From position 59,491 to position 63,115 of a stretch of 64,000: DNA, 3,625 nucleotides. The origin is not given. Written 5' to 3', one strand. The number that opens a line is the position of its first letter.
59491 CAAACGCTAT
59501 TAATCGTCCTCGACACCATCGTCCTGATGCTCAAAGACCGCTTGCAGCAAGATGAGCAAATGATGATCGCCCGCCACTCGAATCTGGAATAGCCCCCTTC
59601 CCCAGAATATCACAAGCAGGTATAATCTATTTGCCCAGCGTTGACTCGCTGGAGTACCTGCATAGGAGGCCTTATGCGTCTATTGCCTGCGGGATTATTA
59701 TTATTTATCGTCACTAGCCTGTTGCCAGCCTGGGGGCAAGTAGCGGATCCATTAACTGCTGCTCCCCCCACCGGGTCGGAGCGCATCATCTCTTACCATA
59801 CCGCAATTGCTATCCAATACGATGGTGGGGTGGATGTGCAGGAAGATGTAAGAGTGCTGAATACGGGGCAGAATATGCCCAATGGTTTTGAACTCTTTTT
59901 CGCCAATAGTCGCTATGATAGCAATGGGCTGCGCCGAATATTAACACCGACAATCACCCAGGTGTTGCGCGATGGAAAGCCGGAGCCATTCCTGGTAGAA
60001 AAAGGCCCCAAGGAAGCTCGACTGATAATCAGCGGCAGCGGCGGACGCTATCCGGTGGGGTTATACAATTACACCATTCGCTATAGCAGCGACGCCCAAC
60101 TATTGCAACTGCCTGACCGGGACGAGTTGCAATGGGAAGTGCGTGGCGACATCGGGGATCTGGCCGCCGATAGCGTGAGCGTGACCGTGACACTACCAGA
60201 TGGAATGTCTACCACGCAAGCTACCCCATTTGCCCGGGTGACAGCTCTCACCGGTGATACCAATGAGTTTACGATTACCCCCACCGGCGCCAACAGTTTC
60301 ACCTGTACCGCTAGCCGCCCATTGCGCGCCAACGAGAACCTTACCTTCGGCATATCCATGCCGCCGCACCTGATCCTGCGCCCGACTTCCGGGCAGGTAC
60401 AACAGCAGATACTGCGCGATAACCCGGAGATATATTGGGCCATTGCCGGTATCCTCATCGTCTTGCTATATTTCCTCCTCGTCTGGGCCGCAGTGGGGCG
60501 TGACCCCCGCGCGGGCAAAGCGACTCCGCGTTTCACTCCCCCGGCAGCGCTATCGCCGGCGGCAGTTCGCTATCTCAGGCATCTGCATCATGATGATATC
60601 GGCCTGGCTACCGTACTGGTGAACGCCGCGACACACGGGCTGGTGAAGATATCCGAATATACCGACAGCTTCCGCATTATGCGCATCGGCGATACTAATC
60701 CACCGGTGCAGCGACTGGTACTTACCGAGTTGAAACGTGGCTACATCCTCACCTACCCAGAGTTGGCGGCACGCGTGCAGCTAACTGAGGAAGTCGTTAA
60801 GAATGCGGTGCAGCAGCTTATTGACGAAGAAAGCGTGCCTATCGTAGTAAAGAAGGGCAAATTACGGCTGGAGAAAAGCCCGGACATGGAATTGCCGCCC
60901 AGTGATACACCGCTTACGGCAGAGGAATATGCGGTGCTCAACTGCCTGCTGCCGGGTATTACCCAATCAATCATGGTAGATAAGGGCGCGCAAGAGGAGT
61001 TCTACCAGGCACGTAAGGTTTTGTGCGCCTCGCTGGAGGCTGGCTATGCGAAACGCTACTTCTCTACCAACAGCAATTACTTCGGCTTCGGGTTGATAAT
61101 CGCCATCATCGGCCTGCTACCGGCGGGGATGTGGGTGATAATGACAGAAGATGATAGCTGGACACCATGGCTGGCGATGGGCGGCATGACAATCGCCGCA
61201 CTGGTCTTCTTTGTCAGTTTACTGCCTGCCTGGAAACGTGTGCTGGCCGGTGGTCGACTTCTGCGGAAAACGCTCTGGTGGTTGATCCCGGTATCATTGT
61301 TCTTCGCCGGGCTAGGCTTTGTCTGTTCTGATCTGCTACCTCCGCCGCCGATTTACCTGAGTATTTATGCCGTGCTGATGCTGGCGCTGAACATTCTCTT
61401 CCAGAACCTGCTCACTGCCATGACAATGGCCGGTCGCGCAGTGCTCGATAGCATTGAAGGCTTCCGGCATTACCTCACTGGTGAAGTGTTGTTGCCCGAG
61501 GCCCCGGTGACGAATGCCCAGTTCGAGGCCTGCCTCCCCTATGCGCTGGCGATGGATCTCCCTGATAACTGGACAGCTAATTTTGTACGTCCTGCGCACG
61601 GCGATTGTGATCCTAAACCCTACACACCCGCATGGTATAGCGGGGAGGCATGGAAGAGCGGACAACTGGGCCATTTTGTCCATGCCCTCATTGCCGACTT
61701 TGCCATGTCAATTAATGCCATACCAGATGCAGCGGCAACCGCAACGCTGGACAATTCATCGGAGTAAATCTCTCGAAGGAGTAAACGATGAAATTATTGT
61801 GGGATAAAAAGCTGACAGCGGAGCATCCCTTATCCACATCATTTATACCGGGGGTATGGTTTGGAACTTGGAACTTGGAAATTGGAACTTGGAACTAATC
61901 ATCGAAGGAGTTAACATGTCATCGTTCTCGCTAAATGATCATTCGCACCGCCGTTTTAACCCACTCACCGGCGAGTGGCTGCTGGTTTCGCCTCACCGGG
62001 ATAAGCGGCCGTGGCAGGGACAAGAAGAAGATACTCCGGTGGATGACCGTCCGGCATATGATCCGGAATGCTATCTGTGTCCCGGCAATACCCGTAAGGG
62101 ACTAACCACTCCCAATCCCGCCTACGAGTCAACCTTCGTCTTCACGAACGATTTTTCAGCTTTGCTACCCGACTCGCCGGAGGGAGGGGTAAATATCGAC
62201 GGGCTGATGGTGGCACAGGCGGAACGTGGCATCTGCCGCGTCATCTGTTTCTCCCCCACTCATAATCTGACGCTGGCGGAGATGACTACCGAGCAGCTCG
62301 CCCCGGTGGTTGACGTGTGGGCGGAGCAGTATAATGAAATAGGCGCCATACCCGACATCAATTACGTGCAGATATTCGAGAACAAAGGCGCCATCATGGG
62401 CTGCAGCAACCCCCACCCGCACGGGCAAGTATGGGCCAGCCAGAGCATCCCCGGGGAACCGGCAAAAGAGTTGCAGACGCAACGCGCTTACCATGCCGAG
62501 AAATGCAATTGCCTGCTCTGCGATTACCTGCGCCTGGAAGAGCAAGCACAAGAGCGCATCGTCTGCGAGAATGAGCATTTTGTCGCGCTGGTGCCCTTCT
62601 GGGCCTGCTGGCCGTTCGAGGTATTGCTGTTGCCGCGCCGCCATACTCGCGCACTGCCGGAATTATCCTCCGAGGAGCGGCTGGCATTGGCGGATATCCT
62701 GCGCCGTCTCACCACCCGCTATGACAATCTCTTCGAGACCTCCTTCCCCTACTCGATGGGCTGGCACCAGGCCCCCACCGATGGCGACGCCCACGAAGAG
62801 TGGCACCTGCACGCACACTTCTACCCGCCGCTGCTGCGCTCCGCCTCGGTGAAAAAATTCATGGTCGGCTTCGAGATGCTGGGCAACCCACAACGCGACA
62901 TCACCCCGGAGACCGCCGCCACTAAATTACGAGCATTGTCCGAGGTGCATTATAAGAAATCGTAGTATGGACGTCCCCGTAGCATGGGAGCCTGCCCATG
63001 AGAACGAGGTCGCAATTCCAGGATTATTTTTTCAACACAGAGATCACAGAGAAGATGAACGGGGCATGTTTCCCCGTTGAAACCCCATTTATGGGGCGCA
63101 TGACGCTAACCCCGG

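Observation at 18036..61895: Tandem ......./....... heptad tracts (2-5 copies) immediately upstream of four unrelated plus-strand genes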

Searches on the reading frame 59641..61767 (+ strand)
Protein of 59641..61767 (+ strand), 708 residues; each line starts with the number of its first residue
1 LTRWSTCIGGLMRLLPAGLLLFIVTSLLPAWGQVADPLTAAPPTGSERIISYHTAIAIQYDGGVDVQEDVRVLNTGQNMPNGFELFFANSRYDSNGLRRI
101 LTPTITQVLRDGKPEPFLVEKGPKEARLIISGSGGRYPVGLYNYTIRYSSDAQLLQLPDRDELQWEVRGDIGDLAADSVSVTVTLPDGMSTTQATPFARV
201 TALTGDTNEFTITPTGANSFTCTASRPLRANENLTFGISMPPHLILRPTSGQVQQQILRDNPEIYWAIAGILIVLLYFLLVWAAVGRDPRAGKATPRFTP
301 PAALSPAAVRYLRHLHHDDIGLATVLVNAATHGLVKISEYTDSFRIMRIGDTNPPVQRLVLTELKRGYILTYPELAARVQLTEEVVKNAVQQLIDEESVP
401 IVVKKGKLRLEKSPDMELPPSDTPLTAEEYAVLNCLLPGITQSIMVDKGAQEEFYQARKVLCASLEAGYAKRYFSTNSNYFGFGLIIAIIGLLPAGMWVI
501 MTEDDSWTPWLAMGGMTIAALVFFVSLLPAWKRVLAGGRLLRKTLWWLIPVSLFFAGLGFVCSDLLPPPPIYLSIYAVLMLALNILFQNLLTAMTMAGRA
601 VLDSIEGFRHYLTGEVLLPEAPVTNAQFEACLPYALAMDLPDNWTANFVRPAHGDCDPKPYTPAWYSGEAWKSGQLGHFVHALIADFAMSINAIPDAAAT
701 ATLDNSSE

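Call 29: search_protein_families(library=pfam, proteins=[window:59641-61767:+])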
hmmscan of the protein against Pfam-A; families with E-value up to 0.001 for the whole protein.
window:59641-61767:+ (708 aa): 2 families
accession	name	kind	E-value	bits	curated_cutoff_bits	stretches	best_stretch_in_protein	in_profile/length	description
PF20990.2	DUF2207_C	-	2.7e-20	73.6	33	2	546-648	142-247/247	Predicted membrane protein (DUF2207) C-terminal domain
PF09972.14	DUF2207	-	4.3e-10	40.5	24.4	1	49-239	2-171/172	Predicted membrane protein (DUF2207) N-terminal domain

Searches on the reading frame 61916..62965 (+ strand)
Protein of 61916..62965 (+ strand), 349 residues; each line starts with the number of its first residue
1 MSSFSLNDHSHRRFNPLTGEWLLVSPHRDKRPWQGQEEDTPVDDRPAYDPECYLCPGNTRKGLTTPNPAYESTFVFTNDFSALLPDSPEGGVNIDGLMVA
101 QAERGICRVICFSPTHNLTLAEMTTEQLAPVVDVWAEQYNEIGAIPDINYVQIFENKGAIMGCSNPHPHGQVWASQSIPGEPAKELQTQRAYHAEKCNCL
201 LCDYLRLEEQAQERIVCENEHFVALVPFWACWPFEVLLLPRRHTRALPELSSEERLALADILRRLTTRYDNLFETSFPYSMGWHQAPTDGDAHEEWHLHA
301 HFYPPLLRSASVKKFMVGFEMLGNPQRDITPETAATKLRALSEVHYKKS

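Call 29: search_protein_families(library=pfam, proteins=[window:61916-62965:+])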
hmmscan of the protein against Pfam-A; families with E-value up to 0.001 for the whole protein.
window:61916-62965:+ (349 aa): 3 families
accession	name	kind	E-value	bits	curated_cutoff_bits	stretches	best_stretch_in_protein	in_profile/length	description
PF02744.22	GalP_UDP_tr_C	-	1.6e-67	226.8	29.2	1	186-348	2-163/165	Galactose-1-phosphate uridyl transferase, C-terminal domain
PF01087.27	GalP_UDP_transf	-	4.6e-64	216.7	22.1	1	4-179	3-184/184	Galactose-1-phosphate uridyl transferase, N-terminal domain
PF16268.10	DUF4921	-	5.6e-05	22.7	28.5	0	145-298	218-361/425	Domain of unknown function (DUF4921)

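Call 36: find_homologous_proteins(query=window:61916-62965:+, max_evalue=1e-60)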
Query window:61916-62965:+ (349 aa): 7999 proteins with E <= 1e-60 among 8000 candidates; the best 120 are listed.
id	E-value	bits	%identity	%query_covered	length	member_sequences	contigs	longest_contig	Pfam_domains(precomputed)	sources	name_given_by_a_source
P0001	4.6e-224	761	90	99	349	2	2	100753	PF02744.23,PF01087.28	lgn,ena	-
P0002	2.9e-213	726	84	100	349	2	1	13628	PF02744.23,PF01087.28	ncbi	-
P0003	6.0e-184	629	75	99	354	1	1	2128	PF16268.11,PF02744.23,PF01087.28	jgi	jgi:UDPglucose--hexose-1-phosphate uridylyltransferase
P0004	1.3e-182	625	75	99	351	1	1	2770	PF16268.11,PF02744.23,PF01087.28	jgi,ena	-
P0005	1.3e-179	615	74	99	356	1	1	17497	PF02744.23,PF01087.28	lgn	-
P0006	2.2e-178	611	73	100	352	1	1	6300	PF02744.23,PF01087.28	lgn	-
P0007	5.1e-177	606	73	99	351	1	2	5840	PF02744.23,PF01087.28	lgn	-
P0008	7.3e-177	606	73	99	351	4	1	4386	PF02744.23,PF01087.28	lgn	-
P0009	4.0e-176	603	73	100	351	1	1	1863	PF16268.11,PF02744.23,PF01087.28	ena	-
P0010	8.8e-176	602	72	99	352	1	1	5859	PF02744.23,PF01087.28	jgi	jgi:UDPglucose--hexose-1-phosphate uridylyltransferase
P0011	1.7e-174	598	72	100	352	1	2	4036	PF16268.11,PF02744.23,PF01087.28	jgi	-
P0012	2.1e-174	598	72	99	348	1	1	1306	PF02744.23,PF01087.28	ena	-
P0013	2.1e-173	594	70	100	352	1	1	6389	PF02744.23,PF01087.28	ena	-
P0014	5.7e-173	593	71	100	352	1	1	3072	PF02744.23,PF01087.28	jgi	-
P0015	6.0e-173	593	71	99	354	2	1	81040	PF02744.23,PF01087.28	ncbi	-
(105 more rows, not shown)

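Call 37: find_encoding_contigs(protein=P0001, flank=10000, max_places=4)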
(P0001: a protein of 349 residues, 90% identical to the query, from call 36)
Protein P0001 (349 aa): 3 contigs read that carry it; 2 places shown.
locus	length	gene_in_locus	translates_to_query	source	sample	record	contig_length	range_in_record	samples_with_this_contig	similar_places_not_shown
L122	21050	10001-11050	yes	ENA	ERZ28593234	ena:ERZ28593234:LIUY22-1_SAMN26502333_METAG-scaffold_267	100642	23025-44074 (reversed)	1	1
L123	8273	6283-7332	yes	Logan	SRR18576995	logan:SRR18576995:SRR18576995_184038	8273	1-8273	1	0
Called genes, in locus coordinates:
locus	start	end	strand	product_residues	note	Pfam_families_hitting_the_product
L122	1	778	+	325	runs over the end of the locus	PF13485:Peptidase_MA_2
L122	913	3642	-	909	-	-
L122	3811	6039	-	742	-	PF01855:POR_N, PF17147:PFOR_II, PF02775:TPP_enzyme_C (weak)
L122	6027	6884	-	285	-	PF01558:POR, PF13237:Fer4_10 (faint), PF00037:Fer4 (faint), PF12797:Fer4_2 (faint), PF12837:Fer4_6 (faint), PF14697:Fer4_21, PF12838:Fer4_7 (weak)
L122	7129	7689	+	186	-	PF01380:SIS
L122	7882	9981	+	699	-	PF09972:DUF2207, PF20990:DUF2207_C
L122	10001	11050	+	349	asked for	PF01087:GalP_UDP_transf, PF02744:GalP_UDP_tr_C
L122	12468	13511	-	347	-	PF00512:HisKA, PF02518:HATPase_c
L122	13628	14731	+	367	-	PF01926:MMR_HSR1, PF06071:YchF-GTPase_C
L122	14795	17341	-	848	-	PF02861:Clp_N, PF13191:AAA_16 (weak), PF23569:NBD_SMAX1, PF00004:AAA, PF17871:AAA_lid_9, PF07724:AAA_2, PF07728:AAA_5, PF10431:ClpB_D2-small, +9 more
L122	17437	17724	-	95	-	PF02686:GatC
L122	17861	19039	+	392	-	PF00155:Aminotran_1_2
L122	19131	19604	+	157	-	-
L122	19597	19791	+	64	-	-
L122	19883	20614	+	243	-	PF12401:FhaA_N, PF16697:Yop-YscD_cpl, PF00498:FHA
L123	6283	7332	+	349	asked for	PF01087:GalP_UDP_transf, PF02744:GalP_UDP_tr_C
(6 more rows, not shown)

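Call 38: find_encoding_contigs(protein=P0002, flank=10000, max_places=4)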
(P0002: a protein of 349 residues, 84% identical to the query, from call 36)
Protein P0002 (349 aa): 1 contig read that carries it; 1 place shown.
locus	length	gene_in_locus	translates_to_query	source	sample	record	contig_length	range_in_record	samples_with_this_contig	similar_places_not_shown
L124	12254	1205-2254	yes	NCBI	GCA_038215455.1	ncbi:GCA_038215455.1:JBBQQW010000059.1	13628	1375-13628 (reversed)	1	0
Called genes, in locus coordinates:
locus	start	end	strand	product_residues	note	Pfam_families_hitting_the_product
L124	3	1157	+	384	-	?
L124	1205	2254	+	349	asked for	PF01087:GalP_UDP_transf, PF02744:GalP_UDP_tr_C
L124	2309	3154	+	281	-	PF05681:Fumerase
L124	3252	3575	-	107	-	PF13451:zf_Tbcl, PF23477:zf_Tbcl_2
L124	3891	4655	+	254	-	PF01261:AP_endonuc_2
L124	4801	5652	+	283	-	PF03446:NAD_binding_2, PF14833:NAD_binding_11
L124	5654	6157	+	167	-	PF00881:Nitroreductase, PF14512:TM1586_NiRdase, PF00881:Nitroreductase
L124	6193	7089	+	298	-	-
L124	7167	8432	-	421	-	PF02403:Seryl_tRNA_N, PF00587:tRNA-synt_2b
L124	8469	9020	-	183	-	-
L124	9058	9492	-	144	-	PF10604:Polyketide_cyc2, PF03364:Polyketide_cyc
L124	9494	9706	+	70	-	-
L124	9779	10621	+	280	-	PF03331:LpxC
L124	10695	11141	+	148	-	PF07977:FabA, PF22818:ApeI-like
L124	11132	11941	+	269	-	PF25084:LbH_EIF2B (faint), PF25087:GMPPB_C (faint), PF00132:Hexapep (weak), PF13720:Acetyltransf_11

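Call 57: find_encoding_contigs(protein=window:61916-62965:+, flank=3000, max_places=10)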
Protein window:61916-62965:+ (349 aa): 1 contig read that carries it; 1 place shown.
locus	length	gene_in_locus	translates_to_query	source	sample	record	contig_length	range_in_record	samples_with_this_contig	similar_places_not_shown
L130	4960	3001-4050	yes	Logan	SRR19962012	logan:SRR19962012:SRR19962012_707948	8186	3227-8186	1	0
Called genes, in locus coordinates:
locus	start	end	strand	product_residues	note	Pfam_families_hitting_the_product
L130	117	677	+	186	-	PF01380:SIS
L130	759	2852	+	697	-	PF09972:DUF2207, PF20990:DUF2207_C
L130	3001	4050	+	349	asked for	PF01087:GalP_UDP_transf, PF02744:GalP_UDP_tr_C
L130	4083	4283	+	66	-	-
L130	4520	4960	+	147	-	?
